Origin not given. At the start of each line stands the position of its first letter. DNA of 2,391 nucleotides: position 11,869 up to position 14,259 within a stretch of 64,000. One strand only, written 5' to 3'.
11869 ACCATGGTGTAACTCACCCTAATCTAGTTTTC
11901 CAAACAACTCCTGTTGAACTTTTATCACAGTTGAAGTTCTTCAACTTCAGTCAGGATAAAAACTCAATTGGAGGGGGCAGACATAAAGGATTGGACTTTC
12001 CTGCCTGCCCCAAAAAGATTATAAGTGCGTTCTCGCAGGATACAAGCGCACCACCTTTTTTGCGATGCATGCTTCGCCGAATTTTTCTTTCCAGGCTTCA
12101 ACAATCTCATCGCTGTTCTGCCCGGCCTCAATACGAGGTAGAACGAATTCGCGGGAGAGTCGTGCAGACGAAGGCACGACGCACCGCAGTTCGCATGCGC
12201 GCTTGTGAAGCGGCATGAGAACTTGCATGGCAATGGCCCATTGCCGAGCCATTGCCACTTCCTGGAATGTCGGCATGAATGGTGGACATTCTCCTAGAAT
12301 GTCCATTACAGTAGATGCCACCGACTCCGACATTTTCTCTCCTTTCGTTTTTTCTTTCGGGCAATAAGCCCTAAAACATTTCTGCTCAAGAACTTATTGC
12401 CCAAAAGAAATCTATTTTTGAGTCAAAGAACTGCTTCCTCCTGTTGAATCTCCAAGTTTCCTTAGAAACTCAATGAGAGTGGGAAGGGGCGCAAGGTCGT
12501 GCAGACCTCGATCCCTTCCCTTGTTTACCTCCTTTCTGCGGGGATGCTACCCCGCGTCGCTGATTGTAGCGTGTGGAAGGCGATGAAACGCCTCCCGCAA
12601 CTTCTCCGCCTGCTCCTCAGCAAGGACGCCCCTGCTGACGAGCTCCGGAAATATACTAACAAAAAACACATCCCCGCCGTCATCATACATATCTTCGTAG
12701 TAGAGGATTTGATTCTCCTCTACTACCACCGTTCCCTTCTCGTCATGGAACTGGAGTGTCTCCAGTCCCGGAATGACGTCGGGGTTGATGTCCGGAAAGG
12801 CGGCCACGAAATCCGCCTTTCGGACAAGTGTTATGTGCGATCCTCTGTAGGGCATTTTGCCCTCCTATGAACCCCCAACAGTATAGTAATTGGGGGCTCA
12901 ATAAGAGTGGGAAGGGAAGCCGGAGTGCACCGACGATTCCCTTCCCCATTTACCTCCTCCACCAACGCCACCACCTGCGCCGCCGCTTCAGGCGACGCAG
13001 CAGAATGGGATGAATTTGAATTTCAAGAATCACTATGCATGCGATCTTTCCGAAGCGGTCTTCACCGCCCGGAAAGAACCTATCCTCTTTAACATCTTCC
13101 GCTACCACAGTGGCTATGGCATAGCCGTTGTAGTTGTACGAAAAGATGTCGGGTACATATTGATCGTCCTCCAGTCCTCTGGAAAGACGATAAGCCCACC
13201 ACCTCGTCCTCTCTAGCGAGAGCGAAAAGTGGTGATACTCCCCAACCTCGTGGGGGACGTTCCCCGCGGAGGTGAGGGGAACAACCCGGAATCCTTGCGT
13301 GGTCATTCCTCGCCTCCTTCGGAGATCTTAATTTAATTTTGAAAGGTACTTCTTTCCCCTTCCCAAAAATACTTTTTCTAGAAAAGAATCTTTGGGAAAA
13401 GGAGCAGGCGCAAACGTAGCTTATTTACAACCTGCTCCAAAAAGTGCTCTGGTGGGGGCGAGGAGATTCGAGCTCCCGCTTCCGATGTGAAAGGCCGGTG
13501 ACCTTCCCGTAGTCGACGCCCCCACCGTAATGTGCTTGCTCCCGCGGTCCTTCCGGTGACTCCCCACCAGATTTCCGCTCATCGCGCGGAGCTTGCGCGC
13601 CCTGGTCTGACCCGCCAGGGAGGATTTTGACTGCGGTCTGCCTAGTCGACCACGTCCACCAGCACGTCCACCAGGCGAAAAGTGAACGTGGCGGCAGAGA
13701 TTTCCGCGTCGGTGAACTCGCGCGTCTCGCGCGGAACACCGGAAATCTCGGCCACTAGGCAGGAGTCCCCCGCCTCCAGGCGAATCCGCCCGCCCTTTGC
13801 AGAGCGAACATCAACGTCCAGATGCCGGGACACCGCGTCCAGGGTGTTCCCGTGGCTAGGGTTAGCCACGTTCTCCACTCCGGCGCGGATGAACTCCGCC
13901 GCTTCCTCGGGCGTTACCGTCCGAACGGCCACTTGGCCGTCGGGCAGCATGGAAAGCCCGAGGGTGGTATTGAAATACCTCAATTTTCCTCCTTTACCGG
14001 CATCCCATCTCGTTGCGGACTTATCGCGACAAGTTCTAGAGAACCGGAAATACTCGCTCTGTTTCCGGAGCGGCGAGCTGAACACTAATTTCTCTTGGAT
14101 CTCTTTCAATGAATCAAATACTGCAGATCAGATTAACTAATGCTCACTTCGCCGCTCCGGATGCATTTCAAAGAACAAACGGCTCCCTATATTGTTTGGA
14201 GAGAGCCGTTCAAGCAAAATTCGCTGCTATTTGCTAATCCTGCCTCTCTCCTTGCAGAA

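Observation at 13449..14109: DUF1874 (AcrIII-1/Crn2-type ring nuclease family) gene next to tRNA-Glu, with no CRISPR-Cas in view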

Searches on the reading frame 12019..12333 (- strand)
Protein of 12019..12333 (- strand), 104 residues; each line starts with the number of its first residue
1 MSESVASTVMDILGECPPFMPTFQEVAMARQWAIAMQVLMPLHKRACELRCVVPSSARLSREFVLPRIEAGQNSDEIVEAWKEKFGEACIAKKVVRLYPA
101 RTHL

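Call 4: search_protein_families(library=pfam, proteins=[window:12019-12333:-], max_evalue=0.1)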
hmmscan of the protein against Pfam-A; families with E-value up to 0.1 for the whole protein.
window:12019-12333:- (104 aa): 1 family
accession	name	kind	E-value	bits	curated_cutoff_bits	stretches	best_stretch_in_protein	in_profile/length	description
PF03918.19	CcmH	-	0.05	13.3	25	1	56-89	50-86/143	Cytochrome C biogenesis protein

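Call 7: search_protein_families(library=phrogs, proteins=[window:12019-12333:-], max_evalue=0.1)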
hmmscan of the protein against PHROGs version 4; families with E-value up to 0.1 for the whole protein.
window:12019-12333:- (104 aa): 0 families

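Call 65: list_cluster_members(proteins=[window:12022-12333:-, window:12550-12855:-, window:12953-13306:-, window:14401-14787:-, window:15089-15490:-, window:16636-16899:-, P0001])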
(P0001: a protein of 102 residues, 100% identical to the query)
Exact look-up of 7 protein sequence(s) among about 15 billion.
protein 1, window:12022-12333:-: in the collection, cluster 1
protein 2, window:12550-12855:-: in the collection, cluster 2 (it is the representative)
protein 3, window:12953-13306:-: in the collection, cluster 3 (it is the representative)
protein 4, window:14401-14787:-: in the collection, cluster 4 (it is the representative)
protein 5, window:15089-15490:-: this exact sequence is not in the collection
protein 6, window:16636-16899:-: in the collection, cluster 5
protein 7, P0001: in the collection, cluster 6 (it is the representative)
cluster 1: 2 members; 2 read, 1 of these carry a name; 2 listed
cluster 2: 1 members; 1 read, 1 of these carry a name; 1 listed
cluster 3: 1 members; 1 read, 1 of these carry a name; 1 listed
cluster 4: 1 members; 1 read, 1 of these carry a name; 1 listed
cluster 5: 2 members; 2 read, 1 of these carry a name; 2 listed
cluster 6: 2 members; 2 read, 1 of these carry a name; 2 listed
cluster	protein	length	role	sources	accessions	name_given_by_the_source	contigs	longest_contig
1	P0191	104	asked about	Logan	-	-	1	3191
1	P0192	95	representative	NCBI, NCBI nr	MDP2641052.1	MAG: hypothetical protein Q8P39_00715 [Candidatus Yanofskybacteria bacterium] | hypothetical protein [Candidatus Yanofskybacteria bacterium]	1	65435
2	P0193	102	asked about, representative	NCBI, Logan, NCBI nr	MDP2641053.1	MAG: hypothetical protein Q8P39_00720 [Candidatus Yanofskybacteria bacterium] | hypothetical protein [Candidatus Yanofskybacteria bacterium]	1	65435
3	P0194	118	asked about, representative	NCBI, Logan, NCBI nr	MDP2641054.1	MAG: hypothetical protein Q8P39_00725 [Candidatus Yanofskybacteria bacterium] | hypothetical protein [Candidatus Yanofskybacteria bacterium]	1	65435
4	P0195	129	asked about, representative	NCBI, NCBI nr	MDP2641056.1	MAG: hypothetical protein Q8P39_00740 [Candidatus Yanofskybacteria bacterium] | hypothetical protein [Candidatus Yanofskybacteria bacterium]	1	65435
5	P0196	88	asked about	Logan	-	-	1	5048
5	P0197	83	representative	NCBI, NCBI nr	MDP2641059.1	MAG: hypothetical protein Q8P39_00755 [Candidatus Yanofskybacteria bacterium] | hypothetical protein [Candidatus Yanofskybacteria bacterium]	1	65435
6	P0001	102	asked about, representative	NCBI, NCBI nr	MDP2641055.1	MAG: hypothetical protein Q8P39_00735 [Candidatus Yanofskybacteria bacterium] | hypothetical protein [Candidatus Yanofskybacteria bacterium]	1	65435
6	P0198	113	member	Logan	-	-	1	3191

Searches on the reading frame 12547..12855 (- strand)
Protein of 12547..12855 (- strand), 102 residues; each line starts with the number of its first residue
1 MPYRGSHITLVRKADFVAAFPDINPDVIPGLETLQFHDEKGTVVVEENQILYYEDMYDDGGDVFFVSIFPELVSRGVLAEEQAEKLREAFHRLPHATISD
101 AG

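Call 4: search_protein_families(library=pfam, proteins=[window:12547-12855:-], max_evalue=0.1)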
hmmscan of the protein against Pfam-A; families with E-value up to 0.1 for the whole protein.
window:12547-12855:- (102 aa): 0 families

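Call 7: search_protein_families(library=phrogs, proteins=[window:12547-12855:-], max_evalue=0.1)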
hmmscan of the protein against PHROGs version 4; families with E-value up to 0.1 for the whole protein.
window:12547-12855:- (102 aa): 1 family
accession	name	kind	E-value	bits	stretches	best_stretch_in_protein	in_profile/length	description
phrog_23421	-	unknown function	0.057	14.5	1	33-65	12-44/153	-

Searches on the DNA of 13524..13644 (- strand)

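Call 100: build_rna_model(alignment_id=A8)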
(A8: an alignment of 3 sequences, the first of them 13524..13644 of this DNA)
Model R1 built from alignment A8 (3 sequences, 122 columns); structure: RNAalifold consensus.
model positions 119; base pairs 19; branch points 1; effective number of sequences 2.13; information 0.59 bits per position. Calibrated on 0.2 Mb of random sequence (short: E-values are rough).
structure used (alignment columns):
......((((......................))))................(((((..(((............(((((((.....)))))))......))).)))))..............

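Call 101: search_with_rna_model(model_id=R1, sources=[window, L001, L002, L005, L006, L008, L009, L010, L011, L012, L013, L014, L017, L018, L019, L020, L021, L025, L026, L028, L029, L030], max_evalue=1, show_alignments=6)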
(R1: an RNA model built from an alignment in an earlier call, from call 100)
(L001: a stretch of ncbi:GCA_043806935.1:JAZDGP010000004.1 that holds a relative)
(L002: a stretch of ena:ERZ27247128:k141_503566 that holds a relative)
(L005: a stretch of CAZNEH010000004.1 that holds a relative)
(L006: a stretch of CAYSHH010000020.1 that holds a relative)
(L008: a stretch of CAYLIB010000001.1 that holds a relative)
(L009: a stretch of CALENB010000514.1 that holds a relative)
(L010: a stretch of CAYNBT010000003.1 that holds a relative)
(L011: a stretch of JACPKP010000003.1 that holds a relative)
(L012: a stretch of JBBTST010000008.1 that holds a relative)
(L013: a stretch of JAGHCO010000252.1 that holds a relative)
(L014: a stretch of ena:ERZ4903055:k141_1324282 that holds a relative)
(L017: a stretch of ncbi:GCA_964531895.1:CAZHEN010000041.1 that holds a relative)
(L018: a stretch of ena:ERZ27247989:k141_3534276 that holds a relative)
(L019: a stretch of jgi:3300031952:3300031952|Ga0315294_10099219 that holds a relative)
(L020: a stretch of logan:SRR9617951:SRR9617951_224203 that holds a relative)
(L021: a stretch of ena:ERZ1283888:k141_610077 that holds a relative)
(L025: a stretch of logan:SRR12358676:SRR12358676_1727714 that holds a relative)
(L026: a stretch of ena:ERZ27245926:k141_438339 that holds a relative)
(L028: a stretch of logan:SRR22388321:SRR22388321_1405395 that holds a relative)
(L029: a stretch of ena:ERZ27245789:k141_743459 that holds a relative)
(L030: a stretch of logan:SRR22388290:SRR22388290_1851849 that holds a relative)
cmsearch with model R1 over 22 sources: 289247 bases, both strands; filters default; matches with E-value up to 1: 7.
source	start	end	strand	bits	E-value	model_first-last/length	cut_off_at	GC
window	13524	13644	-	116.1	1.2e-40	1-119/119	no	0.64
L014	6060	6176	+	109.2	4.3e-38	1-119/119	no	0.62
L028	795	905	+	103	9e-36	1-119/119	no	0.59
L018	10342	10454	-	11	0.23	1-119/119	no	0.42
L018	1275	1348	+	10.6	0.31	1-119/119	no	0.51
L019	72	145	+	10.6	0.31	1-119/119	no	0.51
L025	6237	6352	+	9.8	0.65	1-119/119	no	0.6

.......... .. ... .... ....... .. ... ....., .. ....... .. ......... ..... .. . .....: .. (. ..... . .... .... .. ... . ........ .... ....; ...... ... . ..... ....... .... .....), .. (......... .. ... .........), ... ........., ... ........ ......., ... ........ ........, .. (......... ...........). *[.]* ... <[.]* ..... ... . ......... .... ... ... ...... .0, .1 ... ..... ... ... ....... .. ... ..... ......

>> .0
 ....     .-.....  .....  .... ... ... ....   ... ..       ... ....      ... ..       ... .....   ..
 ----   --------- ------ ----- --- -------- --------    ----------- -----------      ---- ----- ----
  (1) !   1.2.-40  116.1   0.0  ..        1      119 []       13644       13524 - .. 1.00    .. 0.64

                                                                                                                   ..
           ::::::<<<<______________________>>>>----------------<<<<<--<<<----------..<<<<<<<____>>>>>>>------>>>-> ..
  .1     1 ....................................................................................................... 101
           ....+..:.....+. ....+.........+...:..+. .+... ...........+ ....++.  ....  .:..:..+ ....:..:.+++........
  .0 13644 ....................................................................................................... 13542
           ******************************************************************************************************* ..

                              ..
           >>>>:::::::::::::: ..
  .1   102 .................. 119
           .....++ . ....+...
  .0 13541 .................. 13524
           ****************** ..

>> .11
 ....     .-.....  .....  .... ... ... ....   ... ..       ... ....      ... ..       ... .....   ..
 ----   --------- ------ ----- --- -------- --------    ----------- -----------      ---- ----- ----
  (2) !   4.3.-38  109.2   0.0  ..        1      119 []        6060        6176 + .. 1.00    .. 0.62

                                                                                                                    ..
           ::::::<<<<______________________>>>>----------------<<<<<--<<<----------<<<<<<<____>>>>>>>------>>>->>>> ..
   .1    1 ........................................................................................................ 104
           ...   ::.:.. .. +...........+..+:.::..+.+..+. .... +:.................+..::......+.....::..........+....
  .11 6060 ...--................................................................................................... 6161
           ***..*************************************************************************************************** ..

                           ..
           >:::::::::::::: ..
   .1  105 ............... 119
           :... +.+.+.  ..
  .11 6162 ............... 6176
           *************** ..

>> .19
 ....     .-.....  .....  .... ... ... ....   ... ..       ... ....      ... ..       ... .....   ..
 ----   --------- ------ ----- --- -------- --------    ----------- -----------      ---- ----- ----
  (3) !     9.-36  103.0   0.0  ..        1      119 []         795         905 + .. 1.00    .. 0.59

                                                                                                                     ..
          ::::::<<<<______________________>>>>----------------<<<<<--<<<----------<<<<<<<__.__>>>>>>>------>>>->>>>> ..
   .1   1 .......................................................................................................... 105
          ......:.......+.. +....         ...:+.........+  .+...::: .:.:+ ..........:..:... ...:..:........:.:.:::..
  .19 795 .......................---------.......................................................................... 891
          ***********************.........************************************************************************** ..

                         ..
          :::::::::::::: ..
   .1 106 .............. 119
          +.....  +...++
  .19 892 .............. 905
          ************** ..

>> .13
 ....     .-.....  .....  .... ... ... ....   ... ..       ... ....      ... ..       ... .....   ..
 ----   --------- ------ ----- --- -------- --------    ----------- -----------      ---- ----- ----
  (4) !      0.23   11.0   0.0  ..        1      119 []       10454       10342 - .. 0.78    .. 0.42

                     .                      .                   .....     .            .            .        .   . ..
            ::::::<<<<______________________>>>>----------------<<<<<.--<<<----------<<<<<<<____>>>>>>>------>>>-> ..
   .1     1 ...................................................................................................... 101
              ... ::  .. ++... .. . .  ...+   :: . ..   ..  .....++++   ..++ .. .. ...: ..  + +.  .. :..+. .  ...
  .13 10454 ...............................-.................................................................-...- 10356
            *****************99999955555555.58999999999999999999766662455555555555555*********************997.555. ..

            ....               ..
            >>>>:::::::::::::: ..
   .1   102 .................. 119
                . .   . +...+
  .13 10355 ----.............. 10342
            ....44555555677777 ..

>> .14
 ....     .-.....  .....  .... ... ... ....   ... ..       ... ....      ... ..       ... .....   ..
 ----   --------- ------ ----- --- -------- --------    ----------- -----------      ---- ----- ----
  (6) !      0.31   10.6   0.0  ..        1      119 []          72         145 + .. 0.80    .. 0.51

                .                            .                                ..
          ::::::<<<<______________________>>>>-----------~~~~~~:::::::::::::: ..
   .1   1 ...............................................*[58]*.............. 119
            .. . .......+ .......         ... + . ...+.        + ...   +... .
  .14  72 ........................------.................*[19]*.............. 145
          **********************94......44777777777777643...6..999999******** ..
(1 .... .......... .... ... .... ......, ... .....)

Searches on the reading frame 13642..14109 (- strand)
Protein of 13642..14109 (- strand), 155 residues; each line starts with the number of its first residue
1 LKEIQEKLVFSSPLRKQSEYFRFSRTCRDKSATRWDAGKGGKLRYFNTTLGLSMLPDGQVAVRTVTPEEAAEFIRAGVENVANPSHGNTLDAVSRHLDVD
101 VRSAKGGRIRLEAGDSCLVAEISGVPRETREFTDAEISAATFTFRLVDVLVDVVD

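Call 4: search_protein_families(library=pfam, proteins=[window:13642-14109:-], max_evalue=0.1)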
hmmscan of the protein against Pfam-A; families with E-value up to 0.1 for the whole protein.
window:13642-14109:- (155 aa): 1 family
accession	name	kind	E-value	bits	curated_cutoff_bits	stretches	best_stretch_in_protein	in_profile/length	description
PF08960.15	STIV_B116-like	-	0.017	15.6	26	1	56-143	13-100/101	STIV B116-like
